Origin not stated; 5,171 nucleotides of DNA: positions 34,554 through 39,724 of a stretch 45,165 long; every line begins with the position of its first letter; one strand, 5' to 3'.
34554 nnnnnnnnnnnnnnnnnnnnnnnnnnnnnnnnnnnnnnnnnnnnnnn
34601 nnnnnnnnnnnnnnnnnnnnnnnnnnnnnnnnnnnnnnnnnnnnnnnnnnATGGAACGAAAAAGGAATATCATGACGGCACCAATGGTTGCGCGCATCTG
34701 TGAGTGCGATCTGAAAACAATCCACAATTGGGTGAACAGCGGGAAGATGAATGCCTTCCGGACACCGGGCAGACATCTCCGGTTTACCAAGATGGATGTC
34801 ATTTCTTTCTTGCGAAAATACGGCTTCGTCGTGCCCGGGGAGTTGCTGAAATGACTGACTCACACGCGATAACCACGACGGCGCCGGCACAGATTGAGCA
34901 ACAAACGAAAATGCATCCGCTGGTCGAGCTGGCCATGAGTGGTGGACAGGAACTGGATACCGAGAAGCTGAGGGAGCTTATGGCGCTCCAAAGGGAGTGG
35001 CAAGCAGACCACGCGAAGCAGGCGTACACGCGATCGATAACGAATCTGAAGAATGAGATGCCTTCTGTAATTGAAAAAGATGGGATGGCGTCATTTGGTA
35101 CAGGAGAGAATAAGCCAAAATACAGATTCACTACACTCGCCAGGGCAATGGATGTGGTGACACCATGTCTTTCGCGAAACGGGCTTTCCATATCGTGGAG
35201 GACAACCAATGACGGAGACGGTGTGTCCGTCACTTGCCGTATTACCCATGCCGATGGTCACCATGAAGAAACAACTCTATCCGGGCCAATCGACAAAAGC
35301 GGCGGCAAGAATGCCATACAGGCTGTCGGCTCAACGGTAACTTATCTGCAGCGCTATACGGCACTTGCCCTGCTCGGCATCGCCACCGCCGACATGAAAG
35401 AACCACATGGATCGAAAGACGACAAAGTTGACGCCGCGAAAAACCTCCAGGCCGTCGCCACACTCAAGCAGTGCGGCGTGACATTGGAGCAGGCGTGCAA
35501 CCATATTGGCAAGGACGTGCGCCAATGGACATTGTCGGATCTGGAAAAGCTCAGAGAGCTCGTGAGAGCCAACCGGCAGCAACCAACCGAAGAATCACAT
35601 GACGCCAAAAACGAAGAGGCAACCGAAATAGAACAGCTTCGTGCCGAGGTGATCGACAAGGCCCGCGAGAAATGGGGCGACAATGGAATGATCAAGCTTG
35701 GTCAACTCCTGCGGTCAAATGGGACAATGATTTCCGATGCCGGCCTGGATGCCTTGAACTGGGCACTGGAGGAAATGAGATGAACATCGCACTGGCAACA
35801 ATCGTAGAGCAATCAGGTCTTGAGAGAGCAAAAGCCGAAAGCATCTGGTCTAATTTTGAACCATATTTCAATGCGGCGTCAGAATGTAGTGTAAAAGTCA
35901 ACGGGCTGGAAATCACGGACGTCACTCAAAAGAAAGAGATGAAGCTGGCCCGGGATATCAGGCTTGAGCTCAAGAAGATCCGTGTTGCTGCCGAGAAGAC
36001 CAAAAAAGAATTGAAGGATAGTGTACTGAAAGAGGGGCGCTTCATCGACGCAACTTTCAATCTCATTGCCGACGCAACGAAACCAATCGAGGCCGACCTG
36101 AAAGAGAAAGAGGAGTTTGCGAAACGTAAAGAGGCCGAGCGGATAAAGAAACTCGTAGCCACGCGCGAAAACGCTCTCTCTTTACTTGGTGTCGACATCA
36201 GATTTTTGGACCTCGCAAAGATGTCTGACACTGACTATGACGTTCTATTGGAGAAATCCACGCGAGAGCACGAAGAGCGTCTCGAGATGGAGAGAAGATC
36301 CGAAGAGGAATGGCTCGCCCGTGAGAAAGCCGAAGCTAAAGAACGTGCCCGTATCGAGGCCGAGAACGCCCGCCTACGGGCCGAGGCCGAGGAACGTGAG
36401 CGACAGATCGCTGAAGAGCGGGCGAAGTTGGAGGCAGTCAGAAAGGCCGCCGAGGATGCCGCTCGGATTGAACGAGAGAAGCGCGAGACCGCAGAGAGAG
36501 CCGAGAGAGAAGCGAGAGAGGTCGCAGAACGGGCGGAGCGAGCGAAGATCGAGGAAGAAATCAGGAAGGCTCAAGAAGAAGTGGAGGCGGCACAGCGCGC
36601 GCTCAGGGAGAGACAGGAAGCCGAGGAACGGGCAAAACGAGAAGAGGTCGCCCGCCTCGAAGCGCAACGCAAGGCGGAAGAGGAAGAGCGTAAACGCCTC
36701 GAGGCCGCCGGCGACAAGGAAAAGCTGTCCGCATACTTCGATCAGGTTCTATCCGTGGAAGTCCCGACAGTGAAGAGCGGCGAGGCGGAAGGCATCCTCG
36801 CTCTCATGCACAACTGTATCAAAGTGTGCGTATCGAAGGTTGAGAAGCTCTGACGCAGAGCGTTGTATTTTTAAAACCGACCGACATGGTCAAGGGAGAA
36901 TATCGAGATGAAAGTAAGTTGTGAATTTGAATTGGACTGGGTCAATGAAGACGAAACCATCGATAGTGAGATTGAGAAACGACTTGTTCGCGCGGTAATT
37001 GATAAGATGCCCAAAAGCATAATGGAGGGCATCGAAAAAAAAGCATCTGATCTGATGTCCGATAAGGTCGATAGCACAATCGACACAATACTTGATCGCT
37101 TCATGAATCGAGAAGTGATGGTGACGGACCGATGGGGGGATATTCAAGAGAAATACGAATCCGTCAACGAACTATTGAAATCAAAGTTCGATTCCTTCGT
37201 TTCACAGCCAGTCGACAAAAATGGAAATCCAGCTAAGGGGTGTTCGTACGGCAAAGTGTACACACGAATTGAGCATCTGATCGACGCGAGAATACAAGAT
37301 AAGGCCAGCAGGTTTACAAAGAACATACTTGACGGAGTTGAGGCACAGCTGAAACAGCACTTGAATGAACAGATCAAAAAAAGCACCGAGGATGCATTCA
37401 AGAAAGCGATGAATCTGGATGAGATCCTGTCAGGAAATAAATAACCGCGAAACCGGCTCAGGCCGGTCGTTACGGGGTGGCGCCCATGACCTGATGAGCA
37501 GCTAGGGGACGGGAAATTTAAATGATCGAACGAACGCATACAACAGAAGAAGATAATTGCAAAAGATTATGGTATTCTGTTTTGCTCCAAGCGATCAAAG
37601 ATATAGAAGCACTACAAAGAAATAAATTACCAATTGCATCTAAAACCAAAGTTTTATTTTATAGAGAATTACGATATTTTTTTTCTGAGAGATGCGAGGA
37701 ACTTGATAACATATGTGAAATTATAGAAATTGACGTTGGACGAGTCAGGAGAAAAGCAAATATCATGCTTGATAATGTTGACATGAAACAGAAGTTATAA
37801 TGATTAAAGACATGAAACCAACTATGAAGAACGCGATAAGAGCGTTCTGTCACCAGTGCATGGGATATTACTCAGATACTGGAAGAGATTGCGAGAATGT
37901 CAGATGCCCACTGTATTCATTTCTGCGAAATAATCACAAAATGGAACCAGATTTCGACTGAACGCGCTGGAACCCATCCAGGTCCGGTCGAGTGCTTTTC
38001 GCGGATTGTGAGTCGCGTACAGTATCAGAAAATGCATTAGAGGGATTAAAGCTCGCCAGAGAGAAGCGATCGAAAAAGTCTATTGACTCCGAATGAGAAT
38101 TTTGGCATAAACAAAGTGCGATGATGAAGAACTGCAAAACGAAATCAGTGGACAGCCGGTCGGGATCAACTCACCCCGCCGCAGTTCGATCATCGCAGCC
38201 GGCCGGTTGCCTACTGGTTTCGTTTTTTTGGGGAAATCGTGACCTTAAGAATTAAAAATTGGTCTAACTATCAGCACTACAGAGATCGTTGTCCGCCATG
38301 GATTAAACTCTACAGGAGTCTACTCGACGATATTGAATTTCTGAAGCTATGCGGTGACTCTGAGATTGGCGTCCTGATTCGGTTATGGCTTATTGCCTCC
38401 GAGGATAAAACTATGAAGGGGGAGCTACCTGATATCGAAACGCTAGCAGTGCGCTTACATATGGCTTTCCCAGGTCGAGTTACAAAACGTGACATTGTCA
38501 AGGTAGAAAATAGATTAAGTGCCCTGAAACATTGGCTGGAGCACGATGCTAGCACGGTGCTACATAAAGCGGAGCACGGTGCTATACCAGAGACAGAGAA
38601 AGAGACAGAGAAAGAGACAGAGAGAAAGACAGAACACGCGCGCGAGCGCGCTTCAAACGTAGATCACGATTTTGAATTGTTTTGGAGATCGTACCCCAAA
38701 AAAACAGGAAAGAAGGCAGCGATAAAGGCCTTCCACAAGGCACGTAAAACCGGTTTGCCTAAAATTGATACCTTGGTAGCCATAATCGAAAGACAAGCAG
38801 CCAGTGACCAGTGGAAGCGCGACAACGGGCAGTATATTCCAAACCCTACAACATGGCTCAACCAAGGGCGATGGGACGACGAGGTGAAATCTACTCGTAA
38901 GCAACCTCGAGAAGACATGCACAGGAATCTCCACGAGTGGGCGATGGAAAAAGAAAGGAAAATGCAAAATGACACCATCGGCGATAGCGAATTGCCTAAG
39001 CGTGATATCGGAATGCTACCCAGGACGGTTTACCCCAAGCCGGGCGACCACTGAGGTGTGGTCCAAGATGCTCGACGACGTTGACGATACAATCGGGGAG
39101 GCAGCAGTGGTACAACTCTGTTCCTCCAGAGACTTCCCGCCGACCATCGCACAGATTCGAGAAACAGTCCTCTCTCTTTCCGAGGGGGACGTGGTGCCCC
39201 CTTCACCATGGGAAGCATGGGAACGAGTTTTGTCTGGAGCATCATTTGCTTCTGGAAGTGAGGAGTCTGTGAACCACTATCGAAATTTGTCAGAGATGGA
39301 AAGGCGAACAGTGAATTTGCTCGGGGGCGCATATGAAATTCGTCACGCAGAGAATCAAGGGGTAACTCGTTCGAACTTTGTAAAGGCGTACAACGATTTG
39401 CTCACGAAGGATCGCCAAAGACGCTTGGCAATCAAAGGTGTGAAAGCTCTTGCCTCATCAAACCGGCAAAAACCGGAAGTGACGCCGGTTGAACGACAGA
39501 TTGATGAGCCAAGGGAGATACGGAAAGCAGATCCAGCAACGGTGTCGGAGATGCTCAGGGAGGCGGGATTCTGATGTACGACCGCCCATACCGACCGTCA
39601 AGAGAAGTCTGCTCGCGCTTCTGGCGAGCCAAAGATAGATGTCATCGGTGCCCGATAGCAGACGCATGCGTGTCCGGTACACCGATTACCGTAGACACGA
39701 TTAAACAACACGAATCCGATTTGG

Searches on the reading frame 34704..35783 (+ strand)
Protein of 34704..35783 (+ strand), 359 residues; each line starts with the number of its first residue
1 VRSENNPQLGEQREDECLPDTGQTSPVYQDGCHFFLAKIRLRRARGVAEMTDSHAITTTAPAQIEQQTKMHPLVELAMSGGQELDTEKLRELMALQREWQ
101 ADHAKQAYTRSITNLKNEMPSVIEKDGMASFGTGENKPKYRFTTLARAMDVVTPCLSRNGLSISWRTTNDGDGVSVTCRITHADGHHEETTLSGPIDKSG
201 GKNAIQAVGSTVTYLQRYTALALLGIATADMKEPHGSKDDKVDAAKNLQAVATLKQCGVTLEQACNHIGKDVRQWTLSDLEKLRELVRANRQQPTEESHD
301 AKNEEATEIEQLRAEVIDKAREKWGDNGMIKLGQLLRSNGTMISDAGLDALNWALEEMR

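Call 40: search_protein_families(library=pfam, max_evalue=0.001, proteins=[window:34704-35783:+])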
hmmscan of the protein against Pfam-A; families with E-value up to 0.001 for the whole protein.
window:34704-35783:+ (359 aa): 1 family
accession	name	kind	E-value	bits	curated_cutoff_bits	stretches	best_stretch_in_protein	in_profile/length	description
PF04404.17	ERF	-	1.8e-14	54.4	25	1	113-232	6-122/153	ERF superfamily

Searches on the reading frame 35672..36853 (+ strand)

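Call 40: search_protein_families(library=pfam, max_evalue=0.001, proteins=[window:35672-36853:+])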
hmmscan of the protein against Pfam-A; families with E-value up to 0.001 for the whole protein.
window:35672-36853:+ (393 aa): 0 families

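Call 42: search_protein_families(library=phrogs, max_evalue=0.001, proteins=[window:35672-36853:+])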
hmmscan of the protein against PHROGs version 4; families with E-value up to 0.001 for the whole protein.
window:35672-36853:+ (393 aa): 1 family
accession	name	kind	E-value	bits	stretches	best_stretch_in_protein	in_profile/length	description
phrog_1376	-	unknown function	6.6e-06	26.5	1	82-345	42-317/362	-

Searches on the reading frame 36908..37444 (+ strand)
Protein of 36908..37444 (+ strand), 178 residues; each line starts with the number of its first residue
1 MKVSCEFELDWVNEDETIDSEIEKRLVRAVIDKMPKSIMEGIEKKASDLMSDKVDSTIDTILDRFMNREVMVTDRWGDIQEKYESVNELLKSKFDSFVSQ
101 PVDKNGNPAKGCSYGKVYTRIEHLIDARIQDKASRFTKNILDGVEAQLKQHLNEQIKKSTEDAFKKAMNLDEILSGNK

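Call 42: search_protein_families(library=phrogs, max_evalue=0.001, proteins=[window:36908-37444:+])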
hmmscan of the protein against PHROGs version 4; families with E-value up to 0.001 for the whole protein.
window:36908-37444:+ (178 aa): 2 families
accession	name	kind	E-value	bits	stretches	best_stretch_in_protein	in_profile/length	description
phrog_26090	-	unknown function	1.1e-06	29.9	1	25-125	41-135/172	-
phrog_14855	-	unknown function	1.2e-05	26.5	1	36-166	34-162/179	-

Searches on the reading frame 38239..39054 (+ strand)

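Call 42: search_protein_families(library=phrogs, max_evalue=0.001, proteins=[window:38239-39054:+])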
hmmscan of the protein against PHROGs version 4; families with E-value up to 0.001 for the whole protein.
window:38239-39054:+ (271 aa): 9 families
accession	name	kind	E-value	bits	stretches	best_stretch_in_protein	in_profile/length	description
phrog_270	-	DNA, RNA and nucleotide metabolism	2e-28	100.8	1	110-234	151-272/383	replication initiation protein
phrog_9474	-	DNA, RNA and nucleotide metabolism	6.5e-26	92.5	1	117-230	151-263/288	replication initiation protein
phrog_9327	-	DNA, RNA and nucleotide metabolism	1.1e-18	68.8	1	115-219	145-245/276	primosomal protein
phrog_26426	-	DNA, RNA and nucleotide metabolism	7.1e-18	66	1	1-206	1-208/272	replication protein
phrog_16304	-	unknown function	6.9e-15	56.6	1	118-223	118-232/244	-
phrog_35156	-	unknown function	1.2e-09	39.3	1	92-213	35-150/154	-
phrog_10293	-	unknown function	4.8e-08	33.9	1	142-215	14-84/185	-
phrog_1347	-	unknown function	5.3e-07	29.7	1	137-241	269-369/417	-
phrog_33384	-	unknown function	0.00072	20.5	0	128-220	68-164/186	-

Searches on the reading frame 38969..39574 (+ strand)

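Call 67: search_protein_families(library=pfam, max_evalue=0.001, proteins=[window:38969-39574:+])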
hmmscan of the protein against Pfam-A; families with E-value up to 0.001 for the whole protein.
window:38969-39574:+ (201 aa): 1 family
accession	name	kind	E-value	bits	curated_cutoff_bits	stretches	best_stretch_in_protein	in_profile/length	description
PF11417.13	Inhibitor_G39P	-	3.3e-08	34.4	22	1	5-63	4-68/69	Loader and inhibitor of phage G40P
